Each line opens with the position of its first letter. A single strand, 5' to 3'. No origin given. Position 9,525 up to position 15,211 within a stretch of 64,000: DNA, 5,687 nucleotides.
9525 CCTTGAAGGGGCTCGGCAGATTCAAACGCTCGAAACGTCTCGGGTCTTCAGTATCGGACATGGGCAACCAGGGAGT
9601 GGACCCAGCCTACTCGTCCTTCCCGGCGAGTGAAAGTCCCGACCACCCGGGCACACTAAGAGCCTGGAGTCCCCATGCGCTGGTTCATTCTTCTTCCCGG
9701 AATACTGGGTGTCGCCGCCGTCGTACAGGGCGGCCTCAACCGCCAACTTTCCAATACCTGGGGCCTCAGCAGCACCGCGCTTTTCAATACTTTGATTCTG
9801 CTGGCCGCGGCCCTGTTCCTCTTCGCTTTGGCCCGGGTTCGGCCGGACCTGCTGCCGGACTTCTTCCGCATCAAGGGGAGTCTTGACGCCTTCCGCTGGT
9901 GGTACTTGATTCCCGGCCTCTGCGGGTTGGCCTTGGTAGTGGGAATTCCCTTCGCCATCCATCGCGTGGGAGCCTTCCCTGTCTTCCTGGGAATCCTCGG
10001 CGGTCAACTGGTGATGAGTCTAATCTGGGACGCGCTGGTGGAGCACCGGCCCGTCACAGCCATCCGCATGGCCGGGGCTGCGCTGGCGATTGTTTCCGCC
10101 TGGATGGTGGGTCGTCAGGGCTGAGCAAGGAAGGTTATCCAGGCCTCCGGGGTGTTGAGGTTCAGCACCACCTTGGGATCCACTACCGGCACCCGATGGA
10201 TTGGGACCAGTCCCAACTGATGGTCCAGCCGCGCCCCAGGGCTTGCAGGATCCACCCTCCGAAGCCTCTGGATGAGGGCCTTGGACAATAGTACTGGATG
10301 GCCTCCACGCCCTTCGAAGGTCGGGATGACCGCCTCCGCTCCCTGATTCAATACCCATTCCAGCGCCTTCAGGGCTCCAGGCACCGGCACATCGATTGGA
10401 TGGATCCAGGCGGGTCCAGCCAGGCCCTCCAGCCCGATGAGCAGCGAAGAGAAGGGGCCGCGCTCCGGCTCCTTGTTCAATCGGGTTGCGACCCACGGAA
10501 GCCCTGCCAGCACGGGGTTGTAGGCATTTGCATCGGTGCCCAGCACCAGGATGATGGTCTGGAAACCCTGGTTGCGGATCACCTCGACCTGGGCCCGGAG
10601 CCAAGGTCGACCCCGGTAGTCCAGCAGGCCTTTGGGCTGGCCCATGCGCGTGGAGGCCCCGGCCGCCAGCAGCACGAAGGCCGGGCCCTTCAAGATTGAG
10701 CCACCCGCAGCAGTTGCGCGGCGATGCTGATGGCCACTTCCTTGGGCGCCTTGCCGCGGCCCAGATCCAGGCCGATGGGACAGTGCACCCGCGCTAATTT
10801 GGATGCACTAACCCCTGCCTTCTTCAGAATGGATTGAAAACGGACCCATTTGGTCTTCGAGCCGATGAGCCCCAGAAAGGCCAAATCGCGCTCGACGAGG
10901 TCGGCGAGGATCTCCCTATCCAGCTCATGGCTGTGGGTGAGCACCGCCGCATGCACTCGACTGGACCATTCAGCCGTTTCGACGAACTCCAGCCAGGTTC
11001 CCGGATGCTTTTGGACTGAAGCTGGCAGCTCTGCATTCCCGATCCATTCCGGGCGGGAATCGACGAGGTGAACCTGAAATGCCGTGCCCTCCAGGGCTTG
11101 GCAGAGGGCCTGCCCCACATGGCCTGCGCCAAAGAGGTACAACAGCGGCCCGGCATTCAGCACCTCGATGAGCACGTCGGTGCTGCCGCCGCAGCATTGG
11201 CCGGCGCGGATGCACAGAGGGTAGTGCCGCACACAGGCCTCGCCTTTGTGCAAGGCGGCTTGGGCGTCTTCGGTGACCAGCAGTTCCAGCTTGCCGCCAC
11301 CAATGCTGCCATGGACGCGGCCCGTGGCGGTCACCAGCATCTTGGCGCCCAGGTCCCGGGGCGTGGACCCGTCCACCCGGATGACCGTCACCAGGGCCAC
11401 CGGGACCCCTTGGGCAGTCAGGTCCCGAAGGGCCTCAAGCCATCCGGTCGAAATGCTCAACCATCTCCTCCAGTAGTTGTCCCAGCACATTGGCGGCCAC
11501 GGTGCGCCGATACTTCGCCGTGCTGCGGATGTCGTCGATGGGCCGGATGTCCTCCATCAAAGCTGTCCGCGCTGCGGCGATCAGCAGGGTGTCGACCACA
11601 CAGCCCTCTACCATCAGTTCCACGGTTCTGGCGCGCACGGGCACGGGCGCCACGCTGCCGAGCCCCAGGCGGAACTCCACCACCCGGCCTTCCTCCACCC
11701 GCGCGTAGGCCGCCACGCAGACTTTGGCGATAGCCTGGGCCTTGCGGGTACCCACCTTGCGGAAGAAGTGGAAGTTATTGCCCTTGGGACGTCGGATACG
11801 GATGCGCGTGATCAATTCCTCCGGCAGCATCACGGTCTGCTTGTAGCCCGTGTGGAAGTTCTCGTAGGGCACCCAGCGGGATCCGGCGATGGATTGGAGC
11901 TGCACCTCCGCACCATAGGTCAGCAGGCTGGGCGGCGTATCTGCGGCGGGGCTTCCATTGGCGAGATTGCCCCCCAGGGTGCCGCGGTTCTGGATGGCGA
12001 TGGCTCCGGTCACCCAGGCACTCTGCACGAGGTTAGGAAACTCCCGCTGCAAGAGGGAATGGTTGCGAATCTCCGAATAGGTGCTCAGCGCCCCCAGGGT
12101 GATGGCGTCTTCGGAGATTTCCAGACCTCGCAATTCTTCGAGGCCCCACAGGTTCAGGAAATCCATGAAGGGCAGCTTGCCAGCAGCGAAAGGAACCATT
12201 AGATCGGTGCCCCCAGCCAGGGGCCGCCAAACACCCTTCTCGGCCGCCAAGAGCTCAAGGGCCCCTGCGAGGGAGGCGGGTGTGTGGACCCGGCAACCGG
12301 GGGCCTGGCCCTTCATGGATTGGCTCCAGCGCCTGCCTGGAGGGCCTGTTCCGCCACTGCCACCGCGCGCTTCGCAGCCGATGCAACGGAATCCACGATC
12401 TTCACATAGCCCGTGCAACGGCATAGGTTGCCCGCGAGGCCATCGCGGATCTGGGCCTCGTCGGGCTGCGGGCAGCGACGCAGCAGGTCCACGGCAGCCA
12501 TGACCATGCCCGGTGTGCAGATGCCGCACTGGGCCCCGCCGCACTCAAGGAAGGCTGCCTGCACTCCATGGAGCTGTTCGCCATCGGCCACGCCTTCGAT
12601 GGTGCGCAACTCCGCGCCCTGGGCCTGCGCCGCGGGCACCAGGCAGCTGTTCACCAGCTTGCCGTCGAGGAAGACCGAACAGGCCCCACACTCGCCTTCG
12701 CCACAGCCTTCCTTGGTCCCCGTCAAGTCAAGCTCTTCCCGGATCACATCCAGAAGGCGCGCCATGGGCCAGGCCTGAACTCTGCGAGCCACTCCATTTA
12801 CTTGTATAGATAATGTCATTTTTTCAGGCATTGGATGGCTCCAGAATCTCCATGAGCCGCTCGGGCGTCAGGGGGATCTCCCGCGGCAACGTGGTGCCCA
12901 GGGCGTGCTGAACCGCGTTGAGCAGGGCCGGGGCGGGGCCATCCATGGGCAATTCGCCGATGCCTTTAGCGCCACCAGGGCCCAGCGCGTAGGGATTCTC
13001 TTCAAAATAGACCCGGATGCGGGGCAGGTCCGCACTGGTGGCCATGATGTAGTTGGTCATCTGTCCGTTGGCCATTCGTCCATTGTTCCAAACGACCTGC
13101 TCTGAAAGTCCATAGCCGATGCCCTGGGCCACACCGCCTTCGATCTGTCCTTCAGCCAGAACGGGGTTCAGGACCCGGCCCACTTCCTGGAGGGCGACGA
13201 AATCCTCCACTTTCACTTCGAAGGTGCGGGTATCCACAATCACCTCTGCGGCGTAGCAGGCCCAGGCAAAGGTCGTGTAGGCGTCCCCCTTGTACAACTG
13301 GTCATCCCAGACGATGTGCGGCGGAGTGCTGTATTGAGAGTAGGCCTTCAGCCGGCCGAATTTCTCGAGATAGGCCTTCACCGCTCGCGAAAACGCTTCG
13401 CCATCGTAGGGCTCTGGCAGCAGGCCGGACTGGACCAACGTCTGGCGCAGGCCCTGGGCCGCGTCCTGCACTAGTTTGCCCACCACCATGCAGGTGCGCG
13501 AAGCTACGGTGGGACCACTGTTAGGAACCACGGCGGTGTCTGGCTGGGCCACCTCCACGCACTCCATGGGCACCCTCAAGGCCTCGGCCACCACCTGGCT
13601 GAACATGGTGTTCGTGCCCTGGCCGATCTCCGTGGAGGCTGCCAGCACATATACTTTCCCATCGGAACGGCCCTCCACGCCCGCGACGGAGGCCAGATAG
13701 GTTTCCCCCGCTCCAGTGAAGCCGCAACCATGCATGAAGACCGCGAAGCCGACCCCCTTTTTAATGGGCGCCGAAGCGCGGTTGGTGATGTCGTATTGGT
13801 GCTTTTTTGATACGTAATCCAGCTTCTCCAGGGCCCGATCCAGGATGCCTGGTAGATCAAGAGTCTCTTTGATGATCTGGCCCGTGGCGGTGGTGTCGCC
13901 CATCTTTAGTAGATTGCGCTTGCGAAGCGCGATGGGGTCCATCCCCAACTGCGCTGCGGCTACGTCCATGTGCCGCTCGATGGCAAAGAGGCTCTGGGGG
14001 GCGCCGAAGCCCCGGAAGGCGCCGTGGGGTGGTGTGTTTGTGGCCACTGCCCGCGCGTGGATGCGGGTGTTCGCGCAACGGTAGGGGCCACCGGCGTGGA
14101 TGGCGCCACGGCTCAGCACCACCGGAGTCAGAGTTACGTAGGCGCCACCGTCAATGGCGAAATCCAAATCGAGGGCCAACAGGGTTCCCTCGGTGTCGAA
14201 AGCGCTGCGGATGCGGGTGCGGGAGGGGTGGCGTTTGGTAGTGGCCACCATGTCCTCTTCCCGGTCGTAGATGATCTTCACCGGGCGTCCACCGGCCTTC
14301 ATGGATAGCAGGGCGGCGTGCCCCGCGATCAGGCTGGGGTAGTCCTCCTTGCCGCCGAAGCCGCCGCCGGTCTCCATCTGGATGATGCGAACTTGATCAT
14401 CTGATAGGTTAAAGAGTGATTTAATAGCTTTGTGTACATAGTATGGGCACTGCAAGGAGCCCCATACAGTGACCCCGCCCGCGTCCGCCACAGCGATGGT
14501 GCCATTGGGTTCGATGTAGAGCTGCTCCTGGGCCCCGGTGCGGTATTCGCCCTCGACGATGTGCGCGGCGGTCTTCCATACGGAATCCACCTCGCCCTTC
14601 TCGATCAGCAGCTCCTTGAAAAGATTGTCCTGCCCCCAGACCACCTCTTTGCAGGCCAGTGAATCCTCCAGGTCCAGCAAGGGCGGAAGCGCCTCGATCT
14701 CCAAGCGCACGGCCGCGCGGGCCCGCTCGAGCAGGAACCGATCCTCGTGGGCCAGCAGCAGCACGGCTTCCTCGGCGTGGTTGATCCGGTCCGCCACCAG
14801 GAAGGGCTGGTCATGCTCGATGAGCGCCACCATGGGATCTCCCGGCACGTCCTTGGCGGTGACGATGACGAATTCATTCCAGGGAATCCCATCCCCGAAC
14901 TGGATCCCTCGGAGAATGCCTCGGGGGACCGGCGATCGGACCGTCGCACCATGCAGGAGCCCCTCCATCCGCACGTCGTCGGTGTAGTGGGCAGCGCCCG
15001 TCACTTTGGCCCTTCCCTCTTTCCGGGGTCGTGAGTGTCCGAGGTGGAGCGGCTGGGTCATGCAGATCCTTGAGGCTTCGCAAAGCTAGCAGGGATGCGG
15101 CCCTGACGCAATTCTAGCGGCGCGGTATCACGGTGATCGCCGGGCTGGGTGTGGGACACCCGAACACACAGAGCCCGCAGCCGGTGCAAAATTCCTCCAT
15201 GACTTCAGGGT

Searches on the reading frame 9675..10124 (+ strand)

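Call 45: search_protein_families(library=pfam, proteins=[window:9675-10124:+], max_evalue=0.001)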
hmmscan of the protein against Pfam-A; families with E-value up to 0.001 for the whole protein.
window:9675-10124:+ (149 aa): 1 family
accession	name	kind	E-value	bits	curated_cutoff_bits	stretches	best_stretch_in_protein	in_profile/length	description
PF04657.19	DMT_YdcZ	-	7.2e-15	55.9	24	1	4-143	2-139/140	Putative inner membrane exporter, YdcZ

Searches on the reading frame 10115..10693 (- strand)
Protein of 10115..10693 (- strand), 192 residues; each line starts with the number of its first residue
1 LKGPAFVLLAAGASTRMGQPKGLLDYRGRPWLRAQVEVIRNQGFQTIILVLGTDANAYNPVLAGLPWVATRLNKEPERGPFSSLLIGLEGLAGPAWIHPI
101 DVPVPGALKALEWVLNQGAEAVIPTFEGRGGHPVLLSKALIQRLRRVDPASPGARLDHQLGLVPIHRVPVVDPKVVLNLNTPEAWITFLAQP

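Call 45: search_protein_families(library=pfam, proteins=[window:10115-10693:-], max_evalue=0.001)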
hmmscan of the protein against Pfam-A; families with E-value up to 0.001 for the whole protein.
window:10115-10693:- (192 aa): 1 family
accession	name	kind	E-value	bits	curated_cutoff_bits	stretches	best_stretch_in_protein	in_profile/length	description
PF12804.13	NTP_transf_3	-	8.2e-26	91.5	27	1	7-153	2-150/160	MobA-like NTP transferase domain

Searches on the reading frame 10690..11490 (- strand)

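Call 45: search_protein_families(library=pfam, proteins=[window:10690-11490:-], max_evalue=0.001)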
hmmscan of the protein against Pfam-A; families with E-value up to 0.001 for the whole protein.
window:10690-11490:- (266 aa): 2 families
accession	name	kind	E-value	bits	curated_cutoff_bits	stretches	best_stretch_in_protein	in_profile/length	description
PF13478.12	XdhC_C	-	1.2e-34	120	29.7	1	117-260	1-125/125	XdhC Rossmann domain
PF02625.21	XdhC_CoxI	-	1.2e-23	83.3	24.3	1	25-90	2-67/68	XdhC and CoxI family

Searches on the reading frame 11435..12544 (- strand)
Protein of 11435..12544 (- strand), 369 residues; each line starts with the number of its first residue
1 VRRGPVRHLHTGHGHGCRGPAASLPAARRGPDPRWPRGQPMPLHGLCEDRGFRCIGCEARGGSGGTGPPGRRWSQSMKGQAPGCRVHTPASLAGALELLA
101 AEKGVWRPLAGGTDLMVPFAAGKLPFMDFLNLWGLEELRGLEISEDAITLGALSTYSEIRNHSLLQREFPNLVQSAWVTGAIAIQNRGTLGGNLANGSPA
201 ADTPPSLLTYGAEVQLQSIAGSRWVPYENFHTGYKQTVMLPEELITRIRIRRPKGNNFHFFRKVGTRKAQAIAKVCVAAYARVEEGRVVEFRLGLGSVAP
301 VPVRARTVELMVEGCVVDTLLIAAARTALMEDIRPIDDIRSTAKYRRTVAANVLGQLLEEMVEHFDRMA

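Call 64: search_protein_families(library=pfam, proteins=[window:11435-12544:-], max_evalue=0.0001)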
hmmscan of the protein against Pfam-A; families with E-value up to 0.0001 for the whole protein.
window:11435-12544:- (369 aa): 2 families
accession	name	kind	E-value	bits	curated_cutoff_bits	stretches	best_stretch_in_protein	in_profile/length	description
PF00941.27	FAD_binding_5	-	1.3e-38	132.9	27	1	85-250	4-167/170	FAD binding domain in molybdopterin dehydrogenase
PF03450.22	CO_deh_flav_C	-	2.2e-21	76.4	25.5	1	263-360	4-101/102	CO dehydrogenase flavoprotein C-terminal domain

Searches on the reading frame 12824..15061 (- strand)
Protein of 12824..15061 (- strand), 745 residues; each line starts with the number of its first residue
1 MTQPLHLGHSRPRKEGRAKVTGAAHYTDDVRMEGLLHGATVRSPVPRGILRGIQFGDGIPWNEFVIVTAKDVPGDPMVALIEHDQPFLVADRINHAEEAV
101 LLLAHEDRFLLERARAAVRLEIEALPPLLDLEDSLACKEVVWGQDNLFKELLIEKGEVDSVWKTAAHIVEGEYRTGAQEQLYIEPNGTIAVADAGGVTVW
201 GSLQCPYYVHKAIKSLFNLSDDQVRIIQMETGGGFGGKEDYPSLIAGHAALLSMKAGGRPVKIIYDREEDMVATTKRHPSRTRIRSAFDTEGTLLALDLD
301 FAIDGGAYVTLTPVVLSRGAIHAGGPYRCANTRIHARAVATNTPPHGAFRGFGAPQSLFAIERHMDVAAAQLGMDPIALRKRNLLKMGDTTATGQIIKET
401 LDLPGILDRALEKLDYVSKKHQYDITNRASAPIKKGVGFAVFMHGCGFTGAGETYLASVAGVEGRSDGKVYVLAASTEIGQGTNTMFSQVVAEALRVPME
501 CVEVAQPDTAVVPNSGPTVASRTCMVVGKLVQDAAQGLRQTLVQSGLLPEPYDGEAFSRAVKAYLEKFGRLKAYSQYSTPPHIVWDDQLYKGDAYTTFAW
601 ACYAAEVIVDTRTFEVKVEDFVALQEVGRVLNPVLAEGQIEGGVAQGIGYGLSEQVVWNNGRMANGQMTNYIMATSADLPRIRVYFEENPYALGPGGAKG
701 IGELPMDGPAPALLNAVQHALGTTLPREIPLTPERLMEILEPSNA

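Call 64: search_protein_families(library=pfam, proteins=[window:12824-15061:-], max_evalue=0.0001)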
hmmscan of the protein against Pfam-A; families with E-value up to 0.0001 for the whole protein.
window:12824-15061:- (745 aa): 3 families
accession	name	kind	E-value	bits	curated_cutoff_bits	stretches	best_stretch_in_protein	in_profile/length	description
PF02738.23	MoCoBD_1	-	3.5e-82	275.6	27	1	152-384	12-244/244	Molybdopterin cofactor-binding domain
PF20256.3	MoCoBD_2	-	1.1e-63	215.8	27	1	410-680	2-283/283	Molybdopterin cofactor-binding domain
PF01315.27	Ald_Xan_dh_C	-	1.1e-09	39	31.3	1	21-125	1-109/110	Aldehyde oxidase and xanthine dehydrogenase, a/b hammerhead domain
